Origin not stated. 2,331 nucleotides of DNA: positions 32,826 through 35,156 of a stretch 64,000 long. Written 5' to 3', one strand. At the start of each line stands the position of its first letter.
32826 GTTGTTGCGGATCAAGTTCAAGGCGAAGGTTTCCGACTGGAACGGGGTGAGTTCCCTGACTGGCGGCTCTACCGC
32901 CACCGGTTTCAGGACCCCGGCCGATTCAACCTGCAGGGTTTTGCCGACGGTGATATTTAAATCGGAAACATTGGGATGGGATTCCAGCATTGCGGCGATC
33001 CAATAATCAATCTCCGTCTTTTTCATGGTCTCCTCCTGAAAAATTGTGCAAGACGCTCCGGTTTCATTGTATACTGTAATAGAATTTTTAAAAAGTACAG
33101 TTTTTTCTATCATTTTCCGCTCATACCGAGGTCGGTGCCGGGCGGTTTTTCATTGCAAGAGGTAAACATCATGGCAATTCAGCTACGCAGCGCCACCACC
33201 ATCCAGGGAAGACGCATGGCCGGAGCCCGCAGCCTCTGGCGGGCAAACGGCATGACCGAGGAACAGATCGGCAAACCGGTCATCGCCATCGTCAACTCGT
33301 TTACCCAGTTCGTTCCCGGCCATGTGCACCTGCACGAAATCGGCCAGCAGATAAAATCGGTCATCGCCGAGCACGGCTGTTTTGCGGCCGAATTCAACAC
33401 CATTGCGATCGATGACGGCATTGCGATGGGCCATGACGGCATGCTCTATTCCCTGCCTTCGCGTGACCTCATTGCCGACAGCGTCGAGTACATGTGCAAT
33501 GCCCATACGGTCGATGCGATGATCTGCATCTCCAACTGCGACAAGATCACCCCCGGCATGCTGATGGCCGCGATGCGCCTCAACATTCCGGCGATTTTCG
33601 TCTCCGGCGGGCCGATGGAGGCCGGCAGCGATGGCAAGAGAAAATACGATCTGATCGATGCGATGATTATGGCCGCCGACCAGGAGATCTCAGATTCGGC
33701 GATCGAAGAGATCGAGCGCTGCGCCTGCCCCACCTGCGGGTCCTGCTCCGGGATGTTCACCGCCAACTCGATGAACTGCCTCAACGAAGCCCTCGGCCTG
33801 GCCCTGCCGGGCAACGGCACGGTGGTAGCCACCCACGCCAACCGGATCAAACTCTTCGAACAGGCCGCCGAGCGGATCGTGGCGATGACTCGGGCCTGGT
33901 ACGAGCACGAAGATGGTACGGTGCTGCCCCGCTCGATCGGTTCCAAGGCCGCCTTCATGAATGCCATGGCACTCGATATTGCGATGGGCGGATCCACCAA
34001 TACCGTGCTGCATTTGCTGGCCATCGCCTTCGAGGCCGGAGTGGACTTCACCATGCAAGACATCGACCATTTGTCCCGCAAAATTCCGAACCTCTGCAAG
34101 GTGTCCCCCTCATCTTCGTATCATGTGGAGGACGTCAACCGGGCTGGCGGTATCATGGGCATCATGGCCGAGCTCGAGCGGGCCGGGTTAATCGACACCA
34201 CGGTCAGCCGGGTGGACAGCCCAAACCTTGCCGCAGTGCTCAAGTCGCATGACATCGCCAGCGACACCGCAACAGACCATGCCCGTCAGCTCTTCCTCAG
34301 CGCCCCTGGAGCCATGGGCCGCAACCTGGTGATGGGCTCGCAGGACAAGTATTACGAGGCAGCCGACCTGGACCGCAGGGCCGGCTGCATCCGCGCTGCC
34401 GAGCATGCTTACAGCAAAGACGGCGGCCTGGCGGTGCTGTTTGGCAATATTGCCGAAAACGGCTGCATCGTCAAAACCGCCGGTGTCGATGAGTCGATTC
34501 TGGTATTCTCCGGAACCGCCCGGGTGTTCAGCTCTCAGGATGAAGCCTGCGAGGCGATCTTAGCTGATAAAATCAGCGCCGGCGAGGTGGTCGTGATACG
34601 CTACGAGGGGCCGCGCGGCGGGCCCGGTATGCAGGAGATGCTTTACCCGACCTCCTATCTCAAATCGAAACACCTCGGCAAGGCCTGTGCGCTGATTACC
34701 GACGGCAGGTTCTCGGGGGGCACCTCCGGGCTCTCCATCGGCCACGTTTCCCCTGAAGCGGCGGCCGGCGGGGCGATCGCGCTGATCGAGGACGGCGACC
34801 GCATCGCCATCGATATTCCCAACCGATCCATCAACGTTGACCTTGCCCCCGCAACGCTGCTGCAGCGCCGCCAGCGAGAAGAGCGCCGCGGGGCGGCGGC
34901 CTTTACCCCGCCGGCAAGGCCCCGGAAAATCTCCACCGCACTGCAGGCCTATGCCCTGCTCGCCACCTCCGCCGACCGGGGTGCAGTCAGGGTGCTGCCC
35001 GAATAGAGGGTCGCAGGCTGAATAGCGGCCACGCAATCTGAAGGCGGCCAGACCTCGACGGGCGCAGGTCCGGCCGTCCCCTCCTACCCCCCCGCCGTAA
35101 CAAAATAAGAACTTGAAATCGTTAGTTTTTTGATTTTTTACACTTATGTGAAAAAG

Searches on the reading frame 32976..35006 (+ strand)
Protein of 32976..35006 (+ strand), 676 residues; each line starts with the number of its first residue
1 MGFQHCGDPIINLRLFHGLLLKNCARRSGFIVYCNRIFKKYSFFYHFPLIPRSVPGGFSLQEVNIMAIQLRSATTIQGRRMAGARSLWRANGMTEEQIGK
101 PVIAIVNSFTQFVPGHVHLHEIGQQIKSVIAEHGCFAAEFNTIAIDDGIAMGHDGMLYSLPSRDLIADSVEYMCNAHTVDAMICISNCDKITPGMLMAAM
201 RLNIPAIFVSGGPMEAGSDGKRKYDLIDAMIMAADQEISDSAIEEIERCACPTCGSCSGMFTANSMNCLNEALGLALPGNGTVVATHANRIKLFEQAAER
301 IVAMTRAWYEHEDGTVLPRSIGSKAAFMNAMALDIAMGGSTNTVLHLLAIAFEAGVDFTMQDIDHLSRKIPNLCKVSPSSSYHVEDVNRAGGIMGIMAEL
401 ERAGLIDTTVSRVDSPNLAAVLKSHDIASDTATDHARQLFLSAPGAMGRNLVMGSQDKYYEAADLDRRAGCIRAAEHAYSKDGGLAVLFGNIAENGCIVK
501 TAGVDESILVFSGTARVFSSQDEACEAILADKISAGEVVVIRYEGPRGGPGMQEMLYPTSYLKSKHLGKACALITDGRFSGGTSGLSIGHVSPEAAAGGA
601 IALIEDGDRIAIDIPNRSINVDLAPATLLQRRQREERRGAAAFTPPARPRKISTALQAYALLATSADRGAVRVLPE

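Call 66: search_protein_families(library=pfam, proteins=[window:32976-35006:+], max_evalue=0.00001)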
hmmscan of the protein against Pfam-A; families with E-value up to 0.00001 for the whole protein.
window:32976-35006:+ (676 aa): 2 families
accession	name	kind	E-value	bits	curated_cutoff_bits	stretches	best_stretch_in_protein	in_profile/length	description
PF00920.27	ILVD_EDD_N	-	7.8e-126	419.9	27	1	100-418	1-313/316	Dihydroxy-acid/6-phosphogluconate dehydratase N-terminal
PF24877.1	ILV_EDD_C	-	2e-72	243.1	27.7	1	471-670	2-191/191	Dihydroxy-acid/6-phosphogluconate dehydratase C-terminal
